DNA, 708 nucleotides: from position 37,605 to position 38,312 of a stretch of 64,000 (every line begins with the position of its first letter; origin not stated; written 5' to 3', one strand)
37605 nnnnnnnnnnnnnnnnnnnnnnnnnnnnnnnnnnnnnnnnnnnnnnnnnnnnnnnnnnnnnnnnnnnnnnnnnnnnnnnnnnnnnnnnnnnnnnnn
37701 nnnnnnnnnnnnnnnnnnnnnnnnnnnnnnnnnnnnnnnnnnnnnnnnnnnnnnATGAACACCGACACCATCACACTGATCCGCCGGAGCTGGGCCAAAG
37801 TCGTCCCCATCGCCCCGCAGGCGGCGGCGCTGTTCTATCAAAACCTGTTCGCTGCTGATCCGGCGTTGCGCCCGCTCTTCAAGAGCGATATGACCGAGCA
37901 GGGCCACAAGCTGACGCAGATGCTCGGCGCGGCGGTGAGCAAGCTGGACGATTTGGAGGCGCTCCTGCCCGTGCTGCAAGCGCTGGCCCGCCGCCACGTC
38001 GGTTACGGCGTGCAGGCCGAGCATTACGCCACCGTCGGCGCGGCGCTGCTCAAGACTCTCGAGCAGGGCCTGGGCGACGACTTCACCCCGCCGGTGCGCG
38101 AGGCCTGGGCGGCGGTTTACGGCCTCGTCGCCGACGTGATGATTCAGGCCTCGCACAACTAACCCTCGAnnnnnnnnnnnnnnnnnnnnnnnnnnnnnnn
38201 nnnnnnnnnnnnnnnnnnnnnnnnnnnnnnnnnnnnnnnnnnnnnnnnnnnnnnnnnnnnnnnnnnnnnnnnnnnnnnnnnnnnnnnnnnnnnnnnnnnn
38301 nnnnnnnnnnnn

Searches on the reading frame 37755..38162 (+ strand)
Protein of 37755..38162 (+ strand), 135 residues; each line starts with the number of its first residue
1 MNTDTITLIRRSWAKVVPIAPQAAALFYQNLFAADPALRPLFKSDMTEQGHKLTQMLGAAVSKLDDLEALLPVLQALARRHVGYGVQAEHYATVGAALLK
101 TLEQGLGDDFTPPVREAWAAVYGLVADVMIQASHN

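Call 7: search_protein_families(library=pfam, proteins=[window:37755-38162:+])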
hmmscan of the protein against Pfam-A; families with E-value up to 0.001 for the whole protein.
window:37755-38162:+ (135 aa): 1 family
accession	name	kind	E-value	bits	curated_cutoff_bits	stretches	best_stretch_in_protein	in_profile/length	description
PF00042.28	Globin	-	5.7e-20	72.4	22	1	27-129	3-117/117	Globin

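Call 9: find_homologous_proteins(query=window:37755-38162:+, max_evalue=1e-10)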
Query window:37755-38162:+ (135 aa): 2741 proteins with E <= 1e-10 among 2851 candidates; the best 120 are listed.
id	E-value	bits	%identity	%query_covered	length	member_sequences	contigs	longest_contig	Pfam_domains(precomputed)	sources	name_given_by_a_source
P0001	6.6e-82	290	100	100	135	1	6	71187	PF00042.29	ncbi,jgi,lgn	jgi:methyl-accepting chemotaxis protein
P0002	2.2e-80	285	96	100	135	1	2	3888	PF00042.29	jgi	jgi:hemoglobin-like flavoprotein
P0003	3.1e-77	275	93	100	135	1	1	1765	PF00042.29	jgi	jgi:methyl-accepting chemotaxis protein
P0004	5.7e-77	274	93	100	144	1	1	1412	PF00042.29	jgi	jgi:methyl-accepting chemotaxis protein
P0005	3.0e-76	272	93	100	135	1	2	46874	PF00042.29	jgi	-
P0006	4.3e-76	271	93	100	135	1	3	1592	PF00042.29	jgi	jgi:hemoglobin-like flavoprotein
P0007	2.3e-75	269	91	100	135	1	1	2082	PF00042.29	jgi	jgi:hemoglobin-like flavoprotein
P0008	3.8e-74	265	89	100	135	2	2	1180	PF00042.29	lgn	-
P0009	2.2e-73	263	90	100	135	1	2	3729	PF00042.29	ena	-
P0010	1.4e-72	260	87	100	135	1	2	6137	PF00042.29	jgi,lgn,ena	-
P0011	2.5e-72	259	87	100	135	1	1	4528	PF00042.29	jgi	jgi:hemoglobin-like flavoprotein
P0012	5.8e-68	245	84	100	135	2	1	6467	PF00042.29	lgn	-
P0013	2.3e-67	243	82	100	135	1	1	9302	PF00042.29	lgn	-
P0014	4.8e-67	242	82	100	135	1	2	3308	PF00042.29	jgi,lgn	jgi:methyl-accepting chemotaxis protein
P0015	1.6e-65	237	81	100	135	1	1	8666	PF00042.29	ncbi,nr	ncbi:MAG: hypothetical protein JNL09_04480 [Anaerolineales bacterium]|nr:hypothetical protein [Anaer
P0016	1.7e-65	237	82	100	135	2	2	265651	PF00042.29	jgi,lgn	jgi:methyl-accepting chemotaxis protein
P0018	2.6e-61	223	74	99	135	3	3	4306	PF00042.29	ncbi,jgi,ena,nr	ncbi:MAG TPA: globin family protein [Anaerolineales bacterium]|nr:globin family protein [Anaerolinea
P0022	4.9e-58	213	73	100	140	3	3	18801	PF00042.29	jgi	jgi:hemoglobin-like flavoprotein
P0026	4.1e-57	210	75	99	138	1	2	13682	PF00042.29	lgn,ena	-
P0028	1.6e-56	208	74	99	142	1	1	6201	PF00042.29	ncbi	-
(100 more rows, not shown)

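Call 10: find_related_loci(query=window:37755-38162:+, collection=metagenome_contigs, flank=3000)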
Query window:37755-38162:+ (135 aa) in metagenome_contigs; peptide patterns used: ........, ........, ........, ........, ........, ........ (x = any residue, [..] = any of these).
600 stretches matched a pattern (row limit reached: there are more); 126 encode a relative of the query (tblastn E <= 1e-3); the best 80 are kept; 80 distinct loci.
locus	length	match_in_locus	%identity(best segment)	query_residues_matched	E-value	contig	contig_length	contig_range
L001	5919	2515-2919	87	1-135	2e-79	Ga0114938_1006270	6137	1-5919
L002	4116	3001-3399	75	1-133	3e-69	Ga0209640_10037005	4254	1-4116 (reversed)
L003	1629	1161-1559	69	1-133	8e-63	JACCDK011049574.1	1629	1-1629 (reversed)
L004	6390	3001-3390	68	1-130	1e-59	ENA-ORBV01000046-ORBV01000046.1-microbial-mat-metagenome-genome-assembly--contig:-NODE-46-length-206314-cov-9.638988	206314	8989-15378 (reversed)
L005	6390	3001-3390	68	1-130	1e-59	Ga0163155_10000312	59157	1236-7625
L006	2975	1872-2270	69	1-133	6e-60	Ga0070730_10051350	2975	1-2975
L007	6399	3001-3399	68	1-133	1e-59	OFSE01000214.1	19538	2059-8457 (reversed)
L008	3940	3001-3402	63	1-134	1e-57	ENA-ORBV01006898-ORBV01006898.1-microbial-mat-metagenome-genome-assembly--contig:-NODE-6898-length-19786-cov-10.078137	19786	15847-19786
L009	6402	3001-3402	63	1-134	1e-57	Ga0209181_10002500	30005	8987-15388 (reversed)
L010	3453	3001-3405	61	1-135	8e-55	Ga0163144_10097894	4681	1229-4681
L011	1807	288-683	72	1-132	5e-56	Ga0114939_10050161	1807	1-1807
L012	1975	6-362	72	15-133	2e-55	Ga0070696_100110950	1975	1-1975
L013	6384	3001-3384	67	8-135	5e-53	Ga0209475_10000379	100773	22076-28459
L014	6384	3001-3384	67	8-135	5e-53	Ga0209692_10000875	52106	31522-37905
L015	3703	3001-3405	60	1-135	1e-49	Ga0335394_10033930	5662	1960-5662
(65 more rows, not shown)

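Call 13: find_encoding_contigs(protein=P0002, flank=3500, max_places=2)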
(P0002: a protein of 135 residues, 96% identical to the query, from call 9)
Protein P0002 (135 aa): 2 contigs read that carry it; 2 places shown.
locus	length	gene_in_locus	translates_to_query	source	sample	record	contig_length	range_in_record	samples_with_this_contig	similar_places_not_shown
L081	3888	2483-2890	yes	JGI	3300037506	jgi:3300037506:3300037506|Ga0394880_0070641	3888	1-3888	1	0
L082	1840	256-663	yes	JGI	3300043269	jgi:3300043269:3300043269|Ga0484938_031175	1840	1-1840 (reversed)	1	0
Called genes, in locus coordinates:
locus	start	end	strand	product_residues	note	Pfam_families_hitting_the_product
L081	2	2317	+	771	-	?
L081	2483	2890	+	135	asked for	PF00042:Globin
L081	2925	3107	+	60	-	-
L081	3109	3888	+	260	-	?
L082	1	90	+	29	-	?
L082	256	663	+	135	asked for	PF00042:Globin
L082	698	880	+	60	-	-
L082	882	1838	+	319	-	?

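Call 14: find_encoding_contigs(protein=P0005, flank=3500, max_places=2)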
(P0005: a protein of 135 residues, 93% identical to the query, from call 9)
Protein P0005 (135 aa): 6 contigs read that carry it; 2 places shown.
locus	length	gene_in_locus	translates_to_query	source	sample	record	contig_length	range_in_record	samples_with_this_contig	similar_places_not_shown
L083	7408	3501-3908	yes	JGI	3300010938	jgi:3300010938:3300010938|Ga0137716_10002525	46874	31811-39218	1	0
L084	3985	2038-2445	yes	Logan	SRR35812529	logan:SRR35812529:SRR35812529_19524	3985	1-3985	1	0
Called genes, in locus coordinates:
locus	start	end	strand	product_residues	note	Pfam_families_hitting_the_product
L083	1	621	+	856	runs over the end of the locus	PF13191:AAA_16, PF13401:AAA_22 (weak), PF00196:GerE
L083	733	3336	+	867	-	PF13191:AAA_16, PF13401:AAA_22 (weak), PF00196:GerE, PF08281:Sigma70_r4_2 (weak)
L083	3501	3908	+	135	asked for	PF00042:Globin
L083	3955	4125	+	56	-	-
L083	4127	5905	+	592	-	-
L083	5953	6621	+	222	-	-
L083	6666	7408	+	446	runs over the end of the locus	-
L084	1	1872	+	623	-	?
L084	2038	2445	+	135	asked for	PF00042:Globin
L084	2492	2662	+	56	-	-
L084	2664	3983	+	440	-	?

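Call 15: find_encoding_contigs(protein=P0011, flank=3500, max_places=2)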
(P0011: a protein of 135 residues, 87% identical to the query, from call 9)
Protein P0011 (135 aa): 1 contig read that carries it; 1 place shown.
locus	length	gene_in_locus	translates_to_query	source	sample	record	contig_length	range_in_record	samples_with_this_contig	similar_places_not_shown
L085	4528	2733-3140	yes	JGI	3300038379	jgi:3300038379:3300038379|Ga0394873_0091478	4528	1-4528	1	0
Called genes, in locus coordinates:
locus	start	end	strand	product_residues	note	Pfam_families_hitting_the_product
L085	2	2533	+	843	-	PF13191:AAA_16, PF13401:AAA_22 (weak), PF13384:HTH_23 (faint), PF00196:GerE, PF08281:Sigma70_r4_2 (weak), PF13412:HTH_24 (faint)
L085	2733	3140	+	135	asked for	PF00042:Globin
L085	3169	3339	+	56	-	-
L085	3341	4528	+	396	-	?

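Call 16: find_encoding_contigs(protein=P0013, flank=3500, max_places=2)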
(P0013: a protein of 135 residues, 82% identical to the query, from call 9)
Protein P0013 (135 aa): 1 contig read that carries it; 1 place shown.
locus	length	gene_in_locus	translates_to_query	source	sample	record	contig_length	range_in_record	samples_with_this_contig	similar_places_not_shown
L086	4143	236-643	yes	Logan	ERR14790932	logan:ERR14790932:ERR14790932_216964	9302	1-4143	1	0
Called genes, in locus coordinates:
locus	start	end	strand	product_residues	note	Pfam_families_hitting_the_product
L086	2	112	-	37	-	?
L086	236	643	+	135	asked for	PF00042:Globin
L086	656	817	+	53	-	-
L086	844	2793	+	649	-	-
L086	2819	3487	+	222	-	-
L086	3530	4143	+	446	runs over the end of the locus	-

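Call 17: find_encoding_contigs(protein=P0012, flank=3500, max_places=2)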
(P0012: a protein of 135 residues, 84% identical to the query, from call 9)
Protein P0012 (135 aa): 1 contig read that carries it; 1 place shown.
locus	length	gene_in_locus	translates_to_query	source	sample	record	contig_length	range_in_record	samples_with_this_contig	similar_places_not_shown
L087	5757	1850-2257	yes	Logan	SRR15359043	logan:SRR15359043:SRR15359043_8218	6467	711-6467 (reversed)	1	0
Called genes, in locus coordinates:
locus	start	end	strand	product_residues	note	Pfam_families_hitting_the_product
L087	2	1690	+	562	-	?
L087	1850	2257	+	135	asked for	PF00042:Globin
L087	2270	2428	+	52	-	-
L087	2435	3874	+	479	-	PF13229:Beta_helix (weak)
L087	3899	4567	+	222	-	-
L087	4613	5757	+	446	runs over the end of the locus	-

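Call 18: find_encoding_contigs(protein=P0015, flank=3500, max_places=2)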
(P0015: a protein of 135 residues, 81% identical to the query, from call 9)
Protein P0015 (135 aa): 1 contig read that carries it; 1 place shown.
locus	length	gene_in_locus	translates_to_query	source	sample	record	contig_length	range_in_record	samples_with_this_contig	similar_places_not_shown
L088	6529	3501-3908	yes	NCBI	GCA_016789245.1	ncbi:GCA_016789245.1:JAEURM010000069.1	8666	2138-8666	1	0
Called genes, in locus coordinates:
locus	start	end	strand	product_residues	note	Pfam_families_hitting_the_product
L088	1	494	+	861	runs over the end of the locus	PF13191:AAA_16, PF13401:AAA_22 (weak), PF13424:TPR_12 (faint), PF00196:GerE, PF08281:Sigma70_r4_2 (faint)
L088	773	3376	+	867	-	PF13191:AAA_16, PF13401:AAA_22, PF00196:GerE, PF08281:Sigma70_r4_2 (weak)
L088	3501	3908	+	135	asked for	PF00042:Globin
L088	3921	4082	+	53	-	-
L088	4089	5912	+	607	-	-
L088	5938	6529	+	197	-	?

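Call 19: find_encoding_contigs(protein=P0016, flank=3500, max_places=2)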
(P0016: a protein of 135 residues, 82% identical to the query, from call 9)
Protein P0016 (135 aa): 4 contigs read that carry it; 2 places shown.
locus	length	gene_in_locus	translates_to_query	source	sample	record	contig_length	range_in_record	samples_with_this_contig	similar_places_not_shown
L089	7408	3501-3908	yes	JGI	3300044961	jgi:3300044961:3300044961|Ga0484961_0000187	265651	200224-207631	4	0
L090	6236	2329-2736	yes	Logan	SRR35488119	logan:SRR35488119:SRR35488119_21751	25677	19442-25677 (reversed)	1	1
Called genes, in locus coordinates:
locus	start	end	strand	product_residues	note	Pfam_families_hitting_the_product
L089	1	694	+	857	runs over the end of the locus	PF13191:AAA_16, PF13401:AAA_22 (weak), PF00196:GerE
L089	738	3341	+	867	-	PF13191:AAA_16, PF13401:AAA_22 (weak), PF00196:GerE, PF08281:Sigma70_r4_2 (weak)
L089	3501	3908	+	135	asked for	PF00042:Globin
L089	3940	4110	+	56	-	-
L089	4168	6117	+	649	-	-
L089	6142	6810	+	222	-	-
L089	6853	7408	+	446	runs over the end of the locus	-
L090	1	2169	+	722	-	?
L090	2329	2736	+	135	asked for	PF00042:Globin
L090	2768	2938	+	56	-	-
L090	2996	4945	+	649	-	-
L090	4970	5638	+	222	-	-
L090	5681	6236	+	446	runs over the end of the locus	-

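Call 20: find_encoding_contigs(protein=P0018, flank=3500, max_places=3)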
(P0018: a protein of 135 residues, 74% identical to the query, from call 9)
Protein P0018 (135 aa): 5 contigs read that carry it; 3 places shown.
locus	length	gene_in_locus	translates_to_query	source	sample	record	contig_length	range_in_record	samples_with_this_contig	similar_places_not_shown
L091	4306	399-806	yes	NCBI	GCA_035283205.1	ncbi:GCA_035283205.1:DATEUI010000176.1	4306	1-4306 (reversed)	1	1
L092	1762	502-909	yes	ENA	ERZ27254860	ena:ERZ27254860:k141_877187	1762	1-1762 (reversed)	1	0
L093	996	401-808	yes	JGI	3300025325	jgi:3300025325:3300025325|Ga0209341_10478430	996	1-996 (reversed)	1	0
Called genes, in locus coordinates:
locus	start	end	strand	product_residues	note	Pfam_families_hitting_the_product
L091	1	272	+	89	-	PF00196:GerE, PF08281:Sigma70_r4_2 (weak), PF13384:HTH_23 (faint), PF13936:HTH_38 (weak)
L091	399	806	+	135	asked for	PF00042:Globin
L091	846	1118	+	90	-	PF14026:SCO4226-like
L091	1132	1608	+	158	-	PF01862:PvlArgDC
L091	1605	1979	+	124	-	-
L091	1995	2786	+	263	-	PF01234:NNMT_PNMT_TEMT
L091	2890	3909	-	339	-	PF06977:SdiA-regulated (faint), PF06739:SBBP (faint), PF25021:TEN_NHL (faint), PF08450:SGL (faint), PF17170:DUF5128 (faint), PF20067:SSL_N (faint), PF24684:Vgb_lyase (weak), PF01436:NHL (weak)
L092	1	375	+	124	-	?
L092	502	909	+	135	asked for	PF00042:Globin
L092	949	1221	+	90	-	PF14026:SCO4226-like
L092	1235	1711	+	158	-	PF01862:PvlArgDC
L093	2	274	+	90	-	?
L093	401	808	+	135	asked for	PF00042:Globin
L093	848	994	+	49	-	?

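Call 30: find_encoding_contigs(protein=P0001, flank=10000, max_places=6)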
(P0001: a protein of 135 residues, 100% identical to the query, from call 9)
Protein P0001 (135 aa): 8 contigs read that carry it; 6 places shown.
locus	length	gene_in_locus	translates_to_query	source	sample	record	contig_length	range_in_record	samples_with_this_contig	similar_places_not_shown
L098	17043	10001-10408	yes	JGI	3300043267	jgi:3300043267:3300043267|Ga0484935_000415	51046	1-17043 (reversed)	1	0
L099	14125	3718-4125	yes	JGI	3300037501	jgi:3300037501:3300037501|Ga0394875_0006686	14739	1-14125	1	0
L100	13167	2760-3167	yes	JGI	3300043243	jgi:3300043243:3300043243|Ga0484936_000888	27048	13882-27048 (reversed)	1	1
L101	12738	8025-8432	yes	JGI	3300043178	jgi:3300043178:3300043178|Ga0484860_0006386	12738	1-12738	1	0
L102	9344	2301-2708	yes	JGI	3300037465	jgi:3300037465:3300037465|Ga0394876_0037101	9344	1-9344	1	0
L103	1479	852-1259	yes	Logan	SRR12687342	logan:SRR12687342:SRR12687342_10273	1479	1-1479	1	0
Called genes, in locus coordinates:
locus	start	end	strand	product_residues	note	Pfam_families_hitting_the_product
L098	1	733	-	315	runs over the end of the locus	PF06452:CBM9_1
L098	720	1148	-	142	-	-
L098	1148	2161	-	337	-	PF03734:YkuD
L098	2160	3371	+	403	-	PF01551:Peptidase_M23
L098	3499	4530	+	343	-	PF00154:RecA_N, PF08423:Rad51, PF06745:ATPase (weak), PF27531:MT3502_N (weak), PF21096:RecA_C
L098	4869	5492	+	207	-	PF27462:RecX_N, PF21982:RecX_HTH1, PF02631:RecX_HTH2, PF21981:RecX_HTH3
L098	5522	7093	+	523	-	PF12072:RNase_Y_N, PF00013:KH_1 (weak), PF01966:HD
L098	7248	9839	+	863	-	PF13191:AAA_16, PF13401:AAA_22 (weak), PF00196:GerE, PF08281:Sigma70_r4_2 (faint)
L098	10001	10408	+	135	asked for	PF00042:Globin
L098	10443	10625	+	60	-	-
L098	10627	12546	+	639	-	-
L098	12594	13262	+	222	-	-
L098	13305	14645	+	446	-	-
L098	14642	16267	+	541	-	-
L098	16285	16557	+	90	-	PF14026:SCO4226-like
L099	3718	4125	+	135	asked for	PF00042:Globin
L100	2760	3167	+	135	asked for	PF00042:Globin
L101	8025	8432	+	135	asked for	PF00042:Globin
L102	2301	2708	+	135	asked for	PF00042:Globin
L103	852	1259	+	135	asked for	PF00042:Globin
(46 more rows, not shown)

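Call 37: find_encoding_contigs(protein=P0022, flank=3500, max_places=3)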
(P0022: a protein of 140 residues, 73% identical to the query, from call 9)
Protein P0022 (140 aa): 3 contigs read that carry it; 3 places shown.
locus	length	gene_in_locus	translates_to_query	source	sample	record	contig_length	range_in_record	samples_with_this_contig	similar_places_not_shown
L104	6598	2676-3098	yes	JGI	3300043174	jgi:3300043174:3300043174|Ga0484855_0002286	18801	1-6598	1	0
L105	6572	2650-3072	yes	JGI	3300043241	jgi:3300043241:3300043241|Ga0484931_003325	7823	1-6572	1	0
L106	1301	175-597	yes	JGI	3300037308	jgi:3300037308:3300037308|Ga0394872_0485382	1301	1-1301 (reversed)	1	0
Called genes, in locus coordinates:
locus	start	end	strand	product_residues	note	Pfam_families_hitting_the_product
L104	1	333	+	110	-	?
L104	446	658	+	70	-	-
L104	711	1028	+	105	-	-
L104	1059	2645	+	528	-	-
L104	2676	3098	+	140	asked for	PF00042:Globin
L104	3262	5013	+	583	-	-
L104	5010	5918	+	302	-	-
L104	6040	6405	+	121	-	PF02675:AdoMet_dc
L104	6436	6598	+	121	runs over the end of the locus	-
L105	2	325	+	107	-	PF03704:BTAD, PF13424:TPR_12 (faint), PF13414:TPR_11 (faint), PF00515:TPR_1 (weak), PF07719:TPR_2 (weak), PF13176:TPR_7 (faint), PF13428:TPR_14 (faint)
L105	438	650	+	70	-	-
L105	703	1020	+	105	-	-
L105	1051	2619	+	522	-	-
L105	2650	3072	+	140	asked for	PF00042:Globin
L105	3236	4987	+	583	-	-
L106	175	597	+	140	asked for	PF00042:Globin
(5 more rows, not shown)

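Call 38: find_encoding_contigs(protein=P0026, flank=3500, max_places=2)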
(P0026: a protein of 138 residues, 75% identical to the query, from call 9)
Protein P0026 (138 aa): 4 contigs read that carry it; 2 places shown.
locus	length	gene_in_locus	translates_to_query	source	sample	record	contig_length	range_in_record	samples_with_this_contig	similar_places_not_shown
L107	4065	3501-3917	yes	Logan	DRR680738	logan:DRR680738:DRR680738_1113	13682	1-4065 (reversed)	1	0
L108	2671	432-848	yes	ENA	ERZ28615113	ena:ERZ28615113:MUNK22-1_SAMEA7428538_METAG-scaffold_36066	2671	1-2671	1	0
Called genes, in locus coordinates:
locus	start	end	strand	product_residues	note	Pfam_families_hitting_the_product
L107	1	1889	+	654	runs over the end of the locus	PF00350:Dynamin_N, PF00009:GTP_EFTU (weak)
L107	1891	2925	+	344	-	PF00730:HhH-GPD, PF14520:HHH_5 (faint), PF00633:HHH (faint), PF14815:NUDIX_4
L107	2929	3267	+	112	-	-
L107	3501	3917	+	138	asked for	PF00042:Globin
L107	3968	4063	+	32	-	?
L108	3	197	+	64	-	?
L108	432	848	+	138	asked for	PF00042:Globin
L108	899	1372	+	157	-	-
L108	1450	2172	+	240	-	-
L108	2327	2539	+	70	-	-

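Call 39: find_encoding_contigs(protein=P0028, flank=3500, max_places=2)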
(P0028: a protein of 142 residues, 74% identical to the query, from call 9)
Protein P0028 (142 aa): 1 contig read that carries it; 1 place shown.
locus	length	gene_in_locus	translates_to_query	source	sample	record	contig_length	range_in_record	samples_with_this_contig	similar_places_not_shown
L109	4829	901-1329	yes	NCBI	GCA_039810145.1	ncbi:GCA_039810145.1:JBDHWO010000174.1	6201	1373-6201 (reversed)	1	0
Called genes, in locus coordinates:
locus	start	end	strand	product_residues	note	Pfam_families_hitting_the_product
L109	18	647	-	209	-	-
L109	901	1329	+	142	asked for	PF00042:Globin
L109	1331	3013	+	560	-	PF13229:Beta_helix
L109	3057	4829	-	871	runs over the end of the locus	PF13191:AAA_16, PF00196:GerE, PF08281:Sigma70_r4_2 (weak)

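Call 51: search_solved_structures(query=window:37755-38162:+, max_evalue=0.001)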
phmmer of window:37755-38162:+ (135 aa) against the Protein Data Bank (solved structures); distinct sequences matched with E-value up to 0.001: 74 (the best 60 are shown).
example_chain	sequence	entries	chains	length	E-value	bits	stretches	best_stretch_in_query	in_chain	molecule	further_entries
3wfw_A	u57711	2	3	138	2.9e-31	111.8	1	3-134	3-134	Hemoglobin-like flavoprotein fused to Roadblock/LC7 domain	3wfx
3s1i_A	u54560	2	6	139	1.2e-30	109.8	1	7-134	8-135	Hemoglobin-like flavoprotein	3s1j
3ubc_A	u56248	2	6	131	5.1e-30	107.7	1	7-129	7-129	Hemoglobin-like flavoprotein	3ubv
7ohd_A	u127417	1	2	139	2.3e-22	83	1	7-129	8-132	Neuroglobin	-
1vhb_A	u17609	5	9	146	9.8e-21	77.8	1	6-132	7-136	HEMOGLOBIN | PROTEIN (HEMOGLOBIN)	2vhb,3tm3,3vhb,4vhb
3tld_A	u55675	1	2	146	3.6e-20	75.9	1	7-132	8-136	Bacterial hemoglobin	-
6h6j_A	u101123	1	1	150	1.1e-19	74.4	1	7-129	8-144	Neuroglobin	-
6i3t_A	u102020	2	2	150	1.1e-19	74.4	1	7-129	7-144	Neuroglobin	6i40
6h6i_A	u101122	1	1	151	1.1e-19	74.4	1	7-129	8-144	Neuroglobin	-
1q1f_A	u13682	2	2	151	1.1e-19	74.4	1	7-129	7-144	Neuroglobin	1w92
2vry_A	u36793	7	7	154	1.2e-19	74.3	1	7-129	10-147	NEUROGLOBIN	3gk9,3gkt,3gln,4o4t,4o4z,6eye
5eet_A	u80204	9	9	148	1.3e-19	74.2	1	7-129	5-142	Neuroglobin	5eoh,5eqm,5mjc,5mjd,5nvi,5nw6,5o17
4o1t_A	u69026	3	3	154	1.7e-19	73.8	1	7-129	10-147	Neuroglobin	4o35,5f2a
3tm9_A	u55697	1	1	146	1.8e-19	73.7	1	19-132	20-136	Bacterial hemoglobin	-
5eys_A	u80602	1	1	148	1.8e-19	73.7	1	7-129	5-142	Neuroglobin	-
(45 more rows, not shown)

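Call 61: search_protein_families(library=ncbifam, proteins=[window:37755-38162:+], max_evalue=0.01)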
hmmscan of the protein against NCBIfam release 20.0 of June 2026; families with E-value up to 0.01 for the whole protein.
window:37755-38162:+ (135 aa): 1 family
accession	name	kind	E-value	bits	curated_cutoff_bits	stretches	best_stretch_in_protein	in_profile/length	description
NF009805.0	PRK13289.1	equivalog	3.9e-25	88.6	432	1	3-132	4-136/399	NO-inducible flavohemoprotein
